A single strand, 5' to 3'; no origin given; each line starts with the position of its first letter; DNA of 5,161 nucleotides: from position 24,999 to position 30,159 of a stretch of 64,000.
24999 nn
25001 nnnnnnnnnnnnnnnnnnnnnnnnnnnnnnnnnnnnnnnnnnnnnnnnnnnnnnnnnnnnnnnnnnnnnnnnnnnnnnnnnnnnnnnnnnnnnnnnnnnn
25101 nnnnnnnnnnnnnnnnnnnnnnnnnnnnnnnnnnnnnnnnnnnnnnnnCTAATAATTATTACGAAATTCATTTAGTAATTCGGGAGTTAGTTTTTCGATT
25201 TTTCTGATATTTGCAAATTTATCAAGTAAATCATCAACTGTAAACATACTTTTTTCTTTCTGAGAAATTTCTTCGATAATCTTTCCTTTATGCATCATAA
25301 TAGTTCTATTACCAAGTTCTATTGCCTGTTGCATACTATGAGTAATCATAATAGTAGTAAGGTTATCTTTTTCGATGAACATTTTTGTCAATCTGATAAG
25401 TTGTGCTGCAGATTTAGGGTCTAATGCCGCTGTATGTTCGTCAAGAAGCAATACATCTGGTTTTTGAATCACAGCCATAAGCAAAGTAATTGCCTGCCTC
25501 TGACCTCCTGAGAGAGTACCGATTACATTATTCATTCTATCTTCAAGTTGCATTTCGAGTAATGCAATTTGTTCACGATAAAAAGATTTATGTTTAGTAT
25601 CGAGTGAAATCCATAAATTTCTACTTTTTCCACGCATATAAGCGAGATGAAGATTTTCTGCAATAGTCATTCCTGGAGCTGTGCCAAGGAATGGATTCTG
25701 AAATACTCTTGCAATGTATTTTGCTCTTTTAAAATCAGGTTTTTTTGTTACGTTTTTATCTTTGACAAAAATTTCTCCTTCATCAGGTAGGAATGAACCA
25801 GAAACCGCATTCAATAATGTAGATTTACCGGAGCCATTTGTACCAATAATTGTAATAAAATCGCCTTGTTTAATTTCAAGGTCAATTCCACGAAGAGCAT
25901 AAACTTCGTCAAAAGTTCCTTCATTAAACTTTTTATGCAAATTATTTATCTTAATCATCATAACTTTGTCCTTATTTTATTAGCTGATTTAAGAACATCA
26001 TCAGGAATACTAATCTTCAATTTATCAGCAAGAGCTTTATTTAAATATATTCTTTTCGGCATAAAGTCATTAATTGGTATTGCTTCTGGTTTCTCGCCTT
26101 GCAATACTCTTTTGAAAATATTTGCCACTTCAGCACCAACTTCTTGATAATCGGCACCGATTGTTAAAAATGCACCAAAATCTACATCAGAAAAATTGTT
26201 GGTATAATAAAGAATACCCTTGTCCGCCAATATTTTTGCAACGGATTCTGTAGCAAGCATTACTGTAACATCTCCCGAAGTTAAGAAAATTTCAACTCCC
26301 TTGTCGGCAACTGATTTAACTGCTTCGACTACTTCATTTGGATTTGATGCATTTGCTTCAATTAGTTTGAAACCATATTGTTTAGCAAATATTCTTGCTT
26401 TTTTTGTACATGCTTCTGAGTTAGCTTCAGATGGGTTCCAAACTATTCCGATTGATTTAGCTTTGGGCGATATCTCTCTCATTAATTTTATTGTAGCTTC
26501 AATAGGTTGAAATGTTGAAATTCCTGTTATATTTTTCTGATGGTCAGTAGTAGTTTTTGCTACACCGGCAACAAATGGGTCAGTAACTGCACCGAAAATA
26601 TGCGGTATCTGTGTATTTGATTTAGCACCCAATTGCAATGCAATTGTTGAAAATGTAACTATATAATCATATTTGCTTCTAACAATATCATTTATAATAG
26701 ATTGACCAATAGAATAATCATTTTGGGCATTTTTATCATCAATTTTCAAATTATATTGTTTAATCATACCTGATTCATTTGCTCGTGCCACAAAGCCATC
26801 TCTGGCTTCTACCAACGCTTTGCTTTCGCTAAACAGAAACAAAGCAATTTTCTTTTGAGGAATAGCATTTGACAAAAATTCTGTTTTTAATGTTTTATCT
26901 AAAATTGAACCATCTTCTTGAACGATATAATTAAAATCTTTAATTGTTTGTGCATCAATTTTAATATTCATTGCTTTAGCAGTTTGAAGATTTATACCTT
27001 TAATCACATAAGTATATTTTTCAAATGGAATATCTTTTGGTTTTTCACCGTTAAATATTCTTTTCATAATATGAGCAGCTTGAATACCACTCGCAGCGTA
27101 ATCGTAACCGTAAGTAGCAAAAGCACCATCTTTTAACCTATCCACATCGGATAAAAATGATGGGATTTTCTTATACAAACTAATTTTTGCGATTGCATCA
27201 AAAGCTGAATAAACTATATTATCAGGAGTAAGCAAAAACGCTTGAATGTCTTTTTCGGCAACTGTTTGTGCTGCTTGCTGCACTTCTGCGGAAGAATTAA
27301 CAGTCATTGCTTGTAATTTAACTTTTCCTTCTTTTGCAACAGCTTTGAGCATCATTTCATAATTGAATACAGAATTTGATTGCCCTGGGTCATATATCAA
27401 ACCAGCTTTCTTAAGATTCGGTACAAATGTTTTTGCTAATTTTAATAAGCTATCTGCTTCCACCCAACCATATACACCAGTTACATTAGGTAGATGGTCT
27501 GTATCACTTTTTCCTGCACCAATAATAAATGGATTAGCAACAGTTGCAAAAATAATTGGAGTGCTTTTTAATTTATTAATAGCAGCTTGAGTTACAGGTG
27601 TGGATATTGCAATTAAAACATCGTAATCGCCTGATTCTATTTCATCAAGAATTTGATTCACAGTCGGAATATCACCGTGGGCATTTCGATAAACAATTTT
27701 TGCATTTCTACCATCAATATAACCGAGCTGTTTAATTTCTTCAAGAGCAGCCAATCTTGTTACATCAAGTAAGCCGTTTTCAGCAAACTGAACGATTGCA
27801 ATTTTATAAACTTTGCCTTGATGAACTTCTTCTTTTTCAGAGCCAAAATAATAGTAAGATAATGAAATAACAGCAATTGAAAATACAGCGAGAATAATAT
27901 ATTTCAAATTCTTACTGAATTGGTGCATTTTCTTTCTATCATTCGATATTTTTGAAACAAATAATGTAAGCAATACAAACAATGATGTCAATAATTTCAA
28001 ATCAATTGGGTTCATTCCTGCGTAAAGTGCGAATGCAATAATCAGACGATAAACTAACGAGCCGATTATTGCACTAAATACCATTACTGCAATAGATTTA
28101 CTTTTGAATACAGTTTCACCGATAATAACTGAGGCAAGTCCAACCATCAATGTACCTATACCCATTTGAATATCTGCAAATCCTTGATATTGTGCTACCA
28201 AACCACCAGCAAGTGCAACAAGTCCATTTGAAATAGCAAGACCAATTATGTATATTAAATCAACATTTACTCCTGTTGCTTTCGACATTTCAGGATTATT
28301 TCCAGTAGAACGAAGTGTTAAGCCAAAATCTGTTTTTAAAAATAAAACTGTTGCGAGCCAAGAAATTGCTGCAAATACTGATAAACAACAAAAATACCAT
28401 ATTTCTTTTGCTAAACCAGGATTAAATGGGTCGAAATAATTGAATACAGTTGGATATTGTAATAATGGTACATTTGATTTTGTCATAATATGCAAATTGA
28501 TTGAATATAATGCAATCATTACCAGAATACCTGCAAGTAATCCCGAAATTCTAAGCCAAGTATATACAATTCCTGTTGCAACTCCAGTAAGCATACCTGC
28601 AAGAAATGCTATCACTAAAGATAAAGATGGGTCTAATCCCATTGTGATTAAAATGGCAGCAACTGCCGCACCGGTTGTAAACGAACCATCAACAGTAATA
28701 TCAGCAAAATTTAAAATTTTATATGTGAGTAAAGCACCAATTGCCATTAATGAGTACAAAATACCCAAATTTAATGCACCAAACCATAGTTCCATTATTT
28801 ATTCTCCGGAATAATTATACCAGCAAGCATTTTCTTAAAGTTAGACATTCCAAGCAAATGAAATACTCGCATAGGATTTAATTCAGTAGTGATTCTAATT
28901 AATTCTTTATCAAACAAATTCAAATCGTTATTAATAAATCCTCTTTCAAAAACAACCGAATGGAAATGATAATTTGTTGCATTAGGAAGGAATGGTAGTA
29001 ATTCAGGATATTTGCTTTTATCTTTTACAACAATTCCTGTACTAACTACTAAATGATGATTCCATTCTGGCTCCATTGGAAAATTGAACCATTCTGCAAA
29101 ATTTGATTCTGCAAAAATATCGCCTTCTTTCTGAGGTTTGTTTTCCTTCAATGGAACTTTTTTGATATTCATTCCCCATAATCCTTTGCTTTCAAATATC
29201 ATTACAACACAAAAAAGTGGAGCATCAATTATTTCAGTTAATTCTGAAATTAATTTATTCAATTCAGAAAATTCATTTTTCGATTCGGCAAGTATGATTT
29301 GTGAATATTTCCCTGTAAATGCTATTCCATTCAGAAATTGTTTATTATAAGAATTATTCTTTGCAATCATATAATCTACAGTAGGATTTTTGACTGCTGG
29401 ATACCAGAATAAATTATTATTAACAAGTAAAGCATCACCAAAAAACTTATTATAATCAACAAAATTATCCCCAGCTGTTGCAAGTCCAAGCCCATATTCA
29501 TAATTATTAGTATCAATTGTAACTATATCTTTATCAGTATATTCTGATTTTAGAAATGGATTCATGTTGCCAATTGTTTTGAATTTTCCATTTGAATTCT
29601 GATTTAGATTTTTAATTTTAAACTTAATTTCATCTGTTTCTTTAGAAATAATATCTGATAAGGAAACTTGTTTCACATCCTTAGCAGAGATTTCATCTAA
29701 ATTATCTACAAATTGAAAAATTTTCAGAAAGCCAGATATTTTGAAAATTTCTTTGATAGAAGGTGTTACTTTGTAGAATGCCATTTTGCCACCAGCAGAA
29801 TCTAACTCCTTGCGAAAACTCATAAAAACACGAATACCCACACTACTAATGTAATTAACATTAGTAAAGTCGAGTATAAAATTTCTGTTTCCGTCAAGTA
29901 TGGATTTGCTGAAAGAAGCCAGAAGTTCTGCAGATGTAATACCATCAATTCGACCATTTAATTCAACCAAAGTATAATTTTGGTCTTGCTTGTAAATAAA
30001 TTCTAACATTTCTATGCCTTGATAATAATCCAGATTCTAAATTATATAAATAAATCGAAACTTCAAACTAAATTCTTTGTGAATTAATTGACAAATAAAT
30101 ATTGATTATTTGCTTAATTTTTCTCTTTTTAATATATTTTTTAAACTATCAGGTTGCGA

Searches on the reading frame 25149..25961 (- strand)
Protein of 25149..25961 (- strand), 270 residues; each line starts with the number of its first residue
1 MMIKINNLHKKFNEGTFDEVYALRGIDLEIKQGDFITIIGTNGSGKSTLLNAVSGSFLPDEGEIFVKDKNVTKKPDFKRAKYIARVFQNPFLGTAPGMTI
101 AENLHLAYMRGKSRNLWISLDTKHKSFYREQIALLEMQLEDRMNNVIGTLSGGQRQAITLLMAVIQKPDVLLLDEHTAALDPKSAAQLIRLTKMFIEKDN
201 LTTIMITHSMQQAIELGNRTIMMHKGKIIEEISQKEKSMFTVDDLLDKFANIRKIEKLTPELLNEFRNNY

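Call 28: search_protein_families(library=ncbifam, proteins=[window:25149-25961:-], max_evalue=0.00001)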
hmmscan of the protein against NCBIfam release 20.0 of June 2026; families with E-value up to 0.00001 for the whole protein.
window:25149-25961:- (270 aa): 187 families (the best 25 are shown)
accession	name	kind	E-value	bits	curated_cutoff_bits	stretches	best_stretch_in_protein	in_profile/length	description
TIGR04521.1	ECF_ATPase_2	equivalog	1.4e-41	142.4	330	1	3-248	1-241/279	energy-coupling factor transporter ATPase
TIGR04520.1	ECF_ATPase_1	equivalog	5.6e-39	134.2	315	1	3-249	1-233/269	energy-coupling factor transporter ATPase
TIGR03411.1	urea_trans_UrtD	equivalog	3.2e-37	128.5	304.1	1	16-231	11-223/242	urea ABC transporter ATP-binding protein UrtD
TIGR02315.1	ABC_phnC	equivalog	3.8e-37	128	266.1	1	2-231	1-227/243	phosphonate ABC transporter ATP-binding protein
TIGR03265.1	PhnT2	equivalog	6e-37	127.7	457.7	1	3-230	5-215/353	putative 2-aminoethylphosphonate ABC transporter ATP-binding protein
NF010158.0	PRK13637.1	equivalog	1.3e-36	126.2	390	1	1-259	1-253/287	energy-coupling factor transporter ATPase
NF006987.0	PRK09452.1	equivalog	1.7e-36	125.7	482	1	3-231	18-229/378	spermidine/putrescine ABC transporter ATP-binding protein PotA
NF040840.2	tungstate_WtpC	equivalog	2.7e-36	125.6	440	1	2-236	1-217/347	tungstate ABC transporter ATP-binding protein WtpC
TIGR00972.1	3a0107s01c2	equivalog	8.1e-36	123.6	343.2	1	16-235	10-228/248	phosphate ABC transporter ATP-binding protein PstB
NF010156.0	PRK13635.1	equivalog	9.2e-36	123.4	392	1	2-244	5-232/279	energy-coupling factor ABC transporter ATP-binding protein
TIGR01188.1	drrA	subfamily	1.4e-35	123.1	312.45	1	16-256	2-231/302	daunorubicin resistance ABC transporter, ATP-binding protein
TIGR03375.1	type_I_sec_LssB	subfamily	4.2e-35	121.2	693.1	1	18-231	478-682/696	type I secretion system permease/ATPase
TIGR00968.1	3a0106s01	subfamily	6.9e-35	120.7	342.75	1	3-233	1-214/237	sulfate ABC transporter ATP-binding protein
NF043075.1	MMSYN1_0197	equivalog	1.5e-34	119.4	550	1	2-229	2-212/341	spermidine/putrescine ABC transporter ATP-binding protein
NF010166.0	PRK13646.1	equivalog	1.6e-33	116.2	458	1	1-260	1-255/286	energy-coupling factor transporter ATPase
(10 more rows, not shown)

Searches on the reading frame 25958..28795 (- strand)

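Call 28: search_protein_families(library=ncbifam, proteins=[window:25958-28795:-], max_evalue=0.00001)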
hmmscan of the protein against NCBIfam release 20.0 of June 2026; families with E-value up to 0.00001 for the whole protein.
window:25958-28795:- (945 aa): 6 families
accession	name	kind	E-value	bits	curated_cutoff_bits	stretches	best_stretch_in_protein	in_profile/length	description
NF041285.1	ABC_SBP_TrpX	equivalog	7.9e-98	327.5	390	2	306-620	8-320/322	tryptophan ABC transporter substrate-binding protein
NF007014.0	PRK09478.1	equivalog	1.2e-08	34.7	386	1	58-272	107-319/336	galactose/methyl galactoside ABC transporter permease MglC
NF007067.0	PRK09512.1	equivalog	1.1e-07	31.4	398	1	14-266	56-297/321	ribose ABC transporter permease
NF011961.0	PRK15432.1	equivalog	1.2e-07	31.3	388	1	15-246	48-269/344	autoinducer 2 ABC transporter permease LsrC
TIGR03622.1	urea_t_UrtB_arc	equivalog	1.1e-06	28.1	374.25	1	16-250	16-258/284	urea ABC transporter, permease protein UrtB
NF041862.1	YtfT_transport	equivalog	9.8e-06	24.9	535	0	11-281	63-324/339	galactofuranose ABC transporter, ATP-binding protein YtfT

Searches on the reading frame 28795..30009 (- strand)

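Call 28: search_protein_families(library=ncbifam, proteins=[window:28795-30009:-], max_evalue=0.00001)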
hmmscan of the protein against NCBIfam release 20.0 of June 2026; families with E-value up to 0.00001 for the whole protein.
window:28795-30009:- (404 aa): 2 families
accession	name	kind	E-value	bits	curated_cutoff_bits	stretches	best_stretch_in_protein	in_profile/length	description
TIGR00377.1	ant_ant_sig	superfamily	9.2e-18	64.1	53.45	1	2-105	3-107/108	anti-sigma factor antagonist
TIGR02886.1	spore_II_AA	equivalog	1.3e-13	50.9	114.75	1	8-106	5-104/106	anti-sigma F factor antagonist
